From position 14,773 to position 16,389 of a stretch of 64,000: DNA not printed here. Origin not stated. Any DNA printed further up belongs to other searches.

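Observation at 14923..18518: Translationally coupled P-loop NTPase plus 759-aa TPR protein, resembling a split STAND (NB-ARC plus TPR) module with no fused effector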

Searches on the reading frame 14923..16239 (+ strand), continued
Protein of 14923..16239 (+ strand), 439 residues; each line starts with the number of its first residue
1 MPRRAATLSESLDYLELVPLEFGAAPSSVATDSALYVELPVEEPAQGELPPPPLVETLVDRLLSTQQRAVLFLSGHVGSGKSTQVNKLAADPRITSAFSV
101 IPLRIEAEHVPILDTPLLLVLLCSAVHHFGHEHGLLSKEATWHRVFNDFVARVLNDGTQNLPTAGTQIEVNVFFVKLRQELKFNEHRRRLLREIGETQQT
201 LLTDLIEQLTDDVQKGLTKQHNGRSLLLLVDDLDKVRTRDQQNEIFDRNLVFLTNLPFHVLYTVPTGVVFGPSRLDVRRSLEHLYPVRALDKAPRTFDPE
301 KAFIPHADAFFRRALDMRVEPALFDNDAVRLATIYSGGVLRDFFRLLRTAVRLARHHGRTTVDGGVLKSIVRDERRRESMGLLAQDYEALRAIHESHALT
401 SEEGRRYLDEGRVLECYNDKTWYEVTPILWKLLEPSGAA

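Call 63: search_protein_families(library=ncbifam, proteins=[L053:5836-7125:+, L023:5881-7179:+, L019:5836-7185:+, L033:2854-4059:+, L002:6001-7326:+, L053:7118-8941:+, L030:3032-4342:+], max_evalue=0.001)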
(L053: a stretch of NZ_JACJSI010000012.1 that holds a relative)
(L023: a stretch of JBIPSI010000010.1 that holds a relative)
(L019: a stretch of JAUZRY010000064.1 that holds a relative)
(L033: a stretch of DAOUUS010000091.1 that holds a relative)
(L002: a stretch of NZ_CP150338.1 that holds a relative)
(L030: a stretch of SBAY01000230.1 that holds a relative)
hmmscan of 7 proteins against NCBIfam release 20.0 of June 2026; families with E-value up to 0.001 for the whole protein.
L053:5836-7125:+ (430 aa): 4 families
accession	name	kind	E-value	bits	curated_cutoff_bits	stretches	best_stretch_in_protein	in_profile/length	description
NF047389.1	ATPase_Sll1717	subfamily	5.3e-07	29.1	75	1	51-227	28-210/454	P-loop ATPase, Sll1717 family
TIGR03420.1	DnaA_homol_Hda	equivalog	0.00024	20.7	194.8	0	23-134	10-117/226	DnaA regulatory inactivator Hda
NF010248.0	PRK13695.1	equivalog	0.0003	20.6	156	0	55-84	5-35/180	NTPase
NF053861.1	DS8_antiphage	equivalog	0.00042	18.2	790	0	38-102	356-419/994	anti-phage protein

L023:5881-7179:+ (433 aa): 4 families
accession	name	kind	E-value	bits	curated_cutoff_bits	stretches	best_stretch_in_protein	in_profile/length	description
NF010248.0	PRK13695.1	equivalog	3.7e-07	30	156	0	59-97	5-43/180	NTPase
NF047389.1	ATPase_Sll1717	subfamily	4.8e-07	29.2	75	1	58-219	30-197/454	P-loop ATPase, Sll1717 family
NF038214.1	IS21_help_AAA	equivalog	8.6e-05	22.3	200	1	56-102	89-135/232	IS21-like element helper ATPase IstB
NF005320.0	PRK06851.1-6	equivalog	0.00011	21.3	556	0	54-99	213-258/363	hypothetical protein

L019:5836-7185:+ (450 aa): 0 families

L033:2854-4059:+ (402 aa): 3 families
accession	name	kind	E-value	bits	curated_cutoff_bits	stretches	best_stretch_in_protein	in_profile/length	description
NF047389.1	ATPase_Sll1717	subfamily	7e-08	32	75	1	23-211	12-200/454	P-loop ATPase, Sll1717 family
TIGR02928.1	TIGR02928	subfamily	1.9e-05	23.7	181.3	0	277-368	208-305/366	orc1/cdc6 family replication initiation protein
NF001624.0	PRK00411.1-2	subfamily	0.00022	20.2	354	0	272-367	208-311/374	ORC1-type DNA replication protein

L002:6001-7326:+ (442 aa): 1 family
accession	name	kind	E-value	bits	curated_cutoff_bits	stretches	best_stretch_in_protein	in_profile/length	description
TIGR03420.1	DnaA_homol_Hda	equivalog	0.00033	20.2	194.8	0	56-120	27-89/226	DnaA regulatory inactivator Hda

L053:7118-8941:+ (608 aa): 14 families
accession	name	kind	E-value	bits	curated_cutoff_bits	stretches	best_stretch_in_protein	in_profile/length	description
NF040586.1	FxSxx_TPR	equivalog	3.4e-46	158.1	300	2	219-443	421-639/830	FxSxx-COOH system tetratricopeptide repeat protein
NF053520.1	HK_Porph_FimS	equivalog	1.5e-15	56.5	600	2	248-422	136-304/618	sensor histidine kinase FimS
NF053617.1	SARPRegAfsRStmc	equivalog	1.8e-15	56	1430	1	363-514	739-884/986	SARP-family global regulator AfsR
NF002725.1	PRK02603.1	equivalog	2.2e-14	53.8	143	2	330-422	47-126/173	photosystem I assembly protein Ycf3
TIGR02521.1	type_IV_pilW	equivalog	5.2e-13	49.1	154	1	364-475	69-166/234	type IV pilus biogenesis/stability protein PilW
NF041717.1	HaaA_phane_TPR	equivalog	2.7e-10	39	1125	2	259-391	735-863/882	cyclophane-containing RiPP biosynthesis TPR protein HaaT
NF033762.1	social_mot_Tgl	equivalog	1.5e-09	37.5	225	1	329-465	77-191/252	social motility TPR repeat lipoprotein Tgl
NF033920.0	C39_PA2778_fam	equivalog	7.3e-09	35.4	150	0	284-348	198-254/255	PA2778 family cysteine peptidase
NF053779.1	BT3442_fam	equivalog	6.7e-08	31.7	940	0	328-473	112-251/563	BT3442 family protein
NF053720.1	NsdA_fam_reg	subfamily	5.9e-07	29.3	75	0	481-554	196-267/432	NsdA family TPR-like regulatory protein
NF033758.1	gliding_GltE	equivalog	1.5e-06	27.5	225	0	438-549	80-175/411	adventurous gliding motility TPR repeat lipoprotein GltE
NF040959.1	MamA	equivalog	3.1e-06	26.8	200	1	322-516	34-203/204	magnetosome protein MamA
NF053607.1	CHU_0125_OmpA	equivalog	4.3e-05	22.2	620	0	239-401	22-172/639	CHU_0125 family OmpA-like outer membrane integrity protein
NF008131.0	PRK10879.1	equivalog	9.2e-05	21.4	465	0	443-473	115-145/438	Xaa-Pro aminopeptidase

L030:3032-4342:+ (437 aa): 0 families

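Call 64: search_protein_families(library=pfam, proteins=[L053:5836-7125:+, L023:5881-7179:+, L019:5836-7185:+, L033:2854-4059:+, L002:6001-7326:+, L030:3032-4342:+], max_evalue=0.001)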
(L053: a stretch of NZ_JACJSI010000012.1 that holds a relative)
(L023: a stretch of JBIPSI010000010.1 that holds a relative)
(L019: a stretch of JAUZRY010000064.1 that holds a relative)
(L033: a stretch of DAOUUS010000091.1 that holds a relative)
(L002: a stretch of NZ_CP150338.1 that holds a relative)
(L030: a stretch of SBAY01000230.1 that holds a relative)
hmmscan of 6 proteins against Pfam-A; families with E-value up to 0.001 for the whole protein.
L053:5836-7125:+ (430 aa): 9 families
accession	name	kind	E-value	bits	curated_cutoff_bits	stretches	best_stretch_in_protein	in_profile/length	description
PF13191.12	AAA_16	-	6.6e-10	40.2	32.6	1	37-214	7-146/167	AAA ATPase domain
PF13401.12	AAA_22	-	1.5e-07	32.2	27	1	53-222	5-107/130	AAA domain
PF07693.20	KAP_NTPase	-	2.5e-06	27.4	20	1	45-221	11-172/293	KAP family P-loop domain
PF01637.24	ATPase_2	-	2.9e-05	24.4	33.2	1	55-213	22-123/225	ATPase domain predominantly from Archaea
PF24883.2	NPHP3_N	-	0.00013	22.7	24.8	0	51-128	20-97/164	Nephrocystin 3, N-terminal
PF00503.26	G-alpha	-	0.00013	21.6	48.8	1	48-234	14-157/333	G-protein alpha subunit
PF03266.21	NTPase_1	-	0.00035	20.9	23.9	0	55-81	1-27/168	NTPase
PF05729.18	NACHT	-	0.00053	20.3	26.7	0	56-81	3-28/167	NACHT domain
PF13173.12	AAA_14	-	0.00081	19.8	27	0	56-91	5-42/129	AAA domain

L023:5881-7179:+ (433 aa): 8 families
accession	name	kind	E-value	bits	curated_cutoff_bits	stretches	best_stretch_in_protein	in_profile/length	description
PF13401.12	AAA_22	-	1e-07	32.8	27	1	60-232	8-109/130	AAA domain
PF03266.21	NTPase_1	-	4.3e-07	30.4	23.9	0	60-96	2-38/168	NTPase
PF05729.18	NACHT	-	1.4e-06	28.7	26.7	1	61-129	4-72/167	NACHT domain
PF13191.12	AAA_16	-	1.7e-05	25.8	32.6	1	58-218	25-144/167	AAA ATPase domain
PF24883.2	NPHP3_N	-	3.7e-05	24.4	24.8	0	58-135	23-99/164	Nephrocystin 3, N-terminal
PF20720.3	nSTAND3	-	7e-05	23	27.2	1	48-98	8-56/155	Novel STAND NTPase 3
PF07693.20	KAP_NTPase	-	7.7e-05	22.5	20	1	63-236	26-180/293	KAP family P-loop domain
PF01637.24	ATPase_2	-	0.00013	22.3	33.2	1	60-218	23-122/225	ATPase domain predominantly from Archaea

L019:5836-7185:+ (450 aa): 1 family
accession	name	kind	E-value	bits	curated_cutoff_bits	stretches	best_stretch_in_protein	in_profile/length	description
PF13401.12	AAA_22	-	4.6e-05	24.2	27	0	76-256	9-105/130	AAA domain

L033:2854-4059:+ (402 aa): 1 family
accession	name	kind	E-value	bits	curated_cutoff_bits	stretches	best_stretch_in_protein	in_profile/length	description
PF13191.12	AAA_16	-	0.0002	22.3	32.6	1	30-208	4-145/167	AAA ATPase domain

L002:6001-7326:+ (442 aa): 2 families
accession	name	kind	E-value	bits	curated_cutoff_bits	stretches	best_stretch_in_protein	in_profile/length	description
PF13191.12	AAA_16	-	0.00015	22.7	32.6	1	56-238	10-148/167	AAA ATPase domain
PF07693.20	KAP_NTPase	-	0.00077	19.2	20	0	78-239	30-168/293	KAP family P-loop domain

L030:3032-4342:+ (437 aa): 0 families

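Call 65: find_encoding_contigs(protein=P0013, flank=8000, max_places=1)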
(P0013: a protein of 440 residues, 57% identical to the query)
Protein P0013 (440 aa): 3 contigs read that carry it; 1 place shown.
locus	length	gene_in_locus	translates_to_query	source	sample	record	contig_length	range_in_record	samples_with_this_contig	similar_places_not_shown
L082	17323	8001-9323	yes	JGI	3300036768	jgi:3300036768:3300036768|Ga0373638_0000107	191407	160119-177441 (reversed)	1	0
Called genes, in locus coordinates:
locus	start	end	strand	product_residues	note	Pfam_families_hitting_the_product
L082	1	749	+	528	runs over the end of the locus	PF00675:Peptidase_M16, PF05193:Peptidase_M16_C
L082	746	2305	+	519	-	PF00675:Peptidase_M16 (weak), PF05193:Peptidase_M16_C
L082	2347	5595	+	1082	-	PF25384:Alsin_RLD (faint), PF25390:WD40_RLD, PF00415:RCC1 (weak), PF13540:RCC1_2, PF25390:WD40_RLD, PF00415:RCC1, PF13540:RCC1_2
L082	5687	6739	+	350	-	-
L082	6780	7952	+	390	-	-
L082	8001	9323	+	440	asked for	-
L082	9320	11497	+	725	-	PF13424:TPR_12 (faint), PF09976:TPR_21 (faint)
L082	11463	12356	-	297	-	PF01745:IPT, PF13671:AAA_33 (faint), PF01715:IPPT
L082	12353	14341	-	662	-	PF02518:HATPase_c (weak), PF13589:HATPase_c_3, PF01119:DNA_mis_repair, PF08676:MutL_C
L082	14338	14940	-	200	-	-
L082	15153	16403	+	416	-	PF00140:Sigma70_r1_2 (weak), PF04542:Sigma70_r2, PF04545:Sigma70_r4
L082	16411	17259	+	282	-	PF00561:Abhydrolase_1, PF12146:Hydrolase_4, PF12697:Abhydrolase_6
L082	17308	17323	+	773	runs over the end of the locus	PF13191:AAA_16 (weak), PF07724:AAA_2 (weak), PF07728:AAA_5, PF00004:AAA, PF22667:Lon_lid, PF05362:Lon_C, PF13541:ChlI (weak)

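Call 66: find_encoding_contigs(protein=P0050, flank=8000, max_places=1)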
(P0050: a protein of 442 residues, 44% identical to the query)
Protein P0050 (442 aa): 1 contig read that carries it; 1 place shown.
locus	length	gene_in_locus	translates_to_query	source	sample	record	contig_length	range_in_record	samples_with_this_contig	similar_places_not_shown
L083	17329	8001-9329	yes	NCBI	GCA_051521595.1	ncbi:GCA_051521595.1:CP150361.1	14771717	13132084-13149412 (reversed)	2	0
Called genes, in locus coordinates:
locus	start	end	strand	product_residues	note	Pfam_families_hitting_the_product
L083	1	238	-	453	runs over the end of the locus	PF00202:Aminotran_3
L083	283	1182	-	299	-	PF16697:Yop-YscD_cpl, PF00498:FHA, PF00990:GGDEF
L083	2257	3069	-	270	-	PF13230:GATase_4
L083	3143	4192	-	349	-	PF01208:URO-D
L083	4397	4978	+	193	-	-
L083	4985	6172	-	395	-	PF01546:Peptidase_M20, PF07687:M20_dimer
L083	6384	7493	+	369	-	PF02424:ApbE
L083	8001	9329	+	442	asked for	-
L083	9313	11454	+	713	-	PF09976:TPR_21 (faint), PF17874:TPR_MalT (weak)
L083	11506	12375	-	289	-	PF14261:DUF4351 (weak)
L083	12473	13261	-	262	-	PF00378:ECH_1, PF16113:ECH_2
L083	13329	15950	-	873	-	PF17900:Peptidase_M1_N, PF02985:HEAT (faint), PF01433:Peptidase_M1, PF13646:HEAT_2, PF03130:HEAT_PBS (faint), PF13646:HEAT_2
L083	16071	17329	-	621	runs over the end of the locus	PF02574:S-methyl_trans, PF02219:MTHFR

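Call 67: find_encoding_contigs(protein=P0120, flank=8000, max_places=1)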
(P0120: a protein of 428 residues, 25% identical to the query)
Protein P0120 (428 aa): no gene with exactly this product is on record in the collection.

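Call 74: search_dna_similar(query=window:14923-16239:+, collection=plasmids, mode=protein, max_evalue=0.001, max_rows=15)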
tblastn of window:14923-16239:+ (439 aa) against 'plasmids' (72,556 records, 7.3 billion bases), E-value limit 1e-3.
Records with a match: 3; places in all: 3; records where one place covers at least 80% of the query: 0.
Best place of each record, by identity: <60% 3.
By first word of the organism name: Nostoc 3.
By predicted mobility (MOB-suite, as given by PLSDB): non-mobilizable 3.
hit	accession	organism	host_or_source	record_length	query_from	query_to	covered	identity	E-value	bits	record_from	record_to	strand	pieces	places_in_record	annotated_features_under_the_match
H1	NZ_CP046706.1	Nostoc sp. ATCC 53789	-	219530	239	434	45%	24.3%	4e-4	50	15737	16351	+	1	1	AAA family ATPase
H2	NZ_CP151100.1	Nostoc sp. UHCC 0302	isolated culture,lake sediment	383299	239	429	44%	24.0%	3e-5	54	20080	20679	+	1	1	ATP-binding protein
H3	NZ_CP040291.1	Nostoc sp. C057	Phaeoceros,pure culture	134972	252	434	42%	23.4%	9e-5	52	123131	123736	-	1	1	SAV_2336 N-terminal domain-related protein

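Call 75: search_dna_similar(query=window:14923-16239:+, collection=phages, mode=protein, max_evalue=0.001, max_rows=10)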
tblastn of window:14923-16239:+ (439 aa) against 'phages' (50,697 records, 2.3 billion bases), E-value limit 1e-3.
No match.

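Call 76: get_annotated_region(hit=H3, flank=5000)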
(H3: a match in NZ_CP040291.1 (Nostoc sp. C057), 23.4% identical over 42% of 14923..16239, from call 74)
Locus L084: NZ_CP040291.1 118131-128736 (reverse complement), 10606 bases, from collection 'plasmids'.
description: Nostoc sp. C057 plasmid p057_J
organism: Nostoc sp. C057 (NCBI taxid 2576903)
taxonomy: Bacteria; Cyanobacteriota; Cyanophyceae; Nostocales; Nostocaceae; Nostoc; Nostoc sp. C057
host: -; source: Phaeoceros,pure culture; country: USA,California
typing (MOB-suite, as given by PLSDB): non-mobilizable
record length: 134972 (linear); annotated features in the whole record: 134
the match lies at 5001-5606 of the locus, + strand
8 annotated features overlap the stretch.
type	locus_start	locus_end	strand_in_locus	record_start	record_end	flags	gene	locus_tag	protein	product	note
CDS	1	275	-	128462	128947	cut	-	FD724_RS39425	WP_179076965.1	Fis family transcriptional regulator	-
CDS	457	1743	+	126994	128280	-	-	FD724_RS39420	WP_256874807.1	hypothetical protein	-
CDS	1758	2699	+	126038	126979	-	-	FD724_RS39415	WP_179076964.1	MoxR family ATPase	-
CDS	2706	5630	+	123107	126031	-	-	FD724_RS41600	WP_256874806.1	SAV_2336 N-terminal domain-related protein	-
CDS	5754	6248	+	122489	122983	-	-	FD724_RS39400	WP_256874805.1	hypothetical protein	-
CDS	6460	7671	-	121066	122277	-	-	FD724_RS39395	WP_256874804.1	hypothetical protein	-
CDS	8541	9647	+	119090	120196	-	-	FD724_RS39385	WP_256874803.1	HEAT repeat domain-containing protein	-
CDS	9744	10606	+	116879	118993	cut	-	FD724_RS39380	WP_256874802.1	formylglycine-generating enzyme family protein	-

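Call 77: get_annotated_region(hit=H2, flank=5000)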
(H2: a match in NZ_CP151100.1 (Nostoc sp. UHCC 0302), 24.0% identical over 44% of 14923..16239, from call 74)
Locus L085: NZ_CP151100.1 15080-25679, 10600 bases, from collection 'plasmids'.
description: Nostoc sp. UHCC 0302 plasmid unnamed4, complete sequence
organism: Nostoc sp. UHCC 0302 (NCBI taxid 3134896)
taxonomy: Bacteria; Cyanobacteriota; Cyanophyceae; Nostocales; Nostocaceae; Nostoc; Nostoc sp. UHCC 0302
host: -; source: isolated culture,lake sediment; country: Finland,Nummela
typing (MOB-suite, as given by PLSDB): non-mobilizable
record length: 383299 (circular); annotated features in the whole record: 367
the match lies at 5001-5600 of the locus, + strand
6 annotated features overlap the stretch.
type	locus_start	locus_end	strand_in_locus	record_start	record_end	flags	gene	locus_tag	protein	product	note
CDS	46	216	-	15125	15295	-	-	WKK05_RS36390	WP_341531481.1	hypothetical protein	-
CDS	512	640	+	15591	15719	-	-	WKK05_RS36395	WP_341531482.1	hypothetical protein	-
CDS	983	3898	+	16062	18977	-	-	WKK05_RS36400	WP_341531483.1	pentapeptide repeat-containing protein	-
CDS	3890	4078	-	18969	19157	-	-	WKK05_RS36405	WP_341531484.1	hypothetical protein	-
CDS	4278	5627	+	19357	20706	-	-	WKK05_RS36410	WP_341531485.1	ATP-binding protein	-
CDS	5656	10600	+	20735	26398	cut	-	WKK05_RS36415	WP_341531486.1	WD40 repeat domain-containing protein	-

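Call 79: search_protein_representatives(alignment_id=A1)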
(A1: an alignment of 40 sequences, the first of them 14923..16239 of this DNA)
Query: 40 sequences, 436 profile positions. Proteins with E-value up to 0.001 (for the whole library): 4400; up to 1e-10: 2864; up to 1e-30: 560. The best 150 are listed.
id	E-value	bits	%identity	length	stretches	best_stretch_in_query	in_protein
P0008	2.0e-195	666.1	-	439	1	2-434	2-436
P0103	2.2e-172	590.2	-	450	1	2-435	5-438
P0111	9.0e-162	555.2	-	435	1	3-431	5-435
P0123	4.1e-160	549.7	-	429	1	2-432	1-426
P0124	6.7e-157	539.2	-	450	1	4-434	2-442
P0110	3.1e-154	530.4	-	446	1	3-435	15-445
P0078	1.4e-152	524.9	-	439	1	4-435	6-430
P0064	2.3e-148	511.0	-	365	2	2-308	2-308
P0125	4.6e-148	510.1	-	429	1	5-434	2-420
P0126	1.8e-147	508.1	-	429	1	2-435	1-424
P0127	2.8e-144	497.6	-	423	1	2-432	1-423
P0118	9.5e-139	479.3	-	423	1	2-432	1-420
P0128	3.4e-127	441.3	-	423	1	5-433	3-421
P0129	3.2e-119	415.0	-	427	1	24-432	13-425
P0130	3.0e-103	362.4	-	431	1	2-433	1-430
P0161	6.0e-56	206.5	-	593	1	37-433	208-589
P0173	1.9e-54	201.5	-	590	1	48-432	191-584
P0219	7.2e-49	183.2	-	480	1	33-430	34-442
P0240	1.9e-46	175.2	-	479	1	5-431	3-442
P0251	1.4e-45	172.3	-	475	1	31-429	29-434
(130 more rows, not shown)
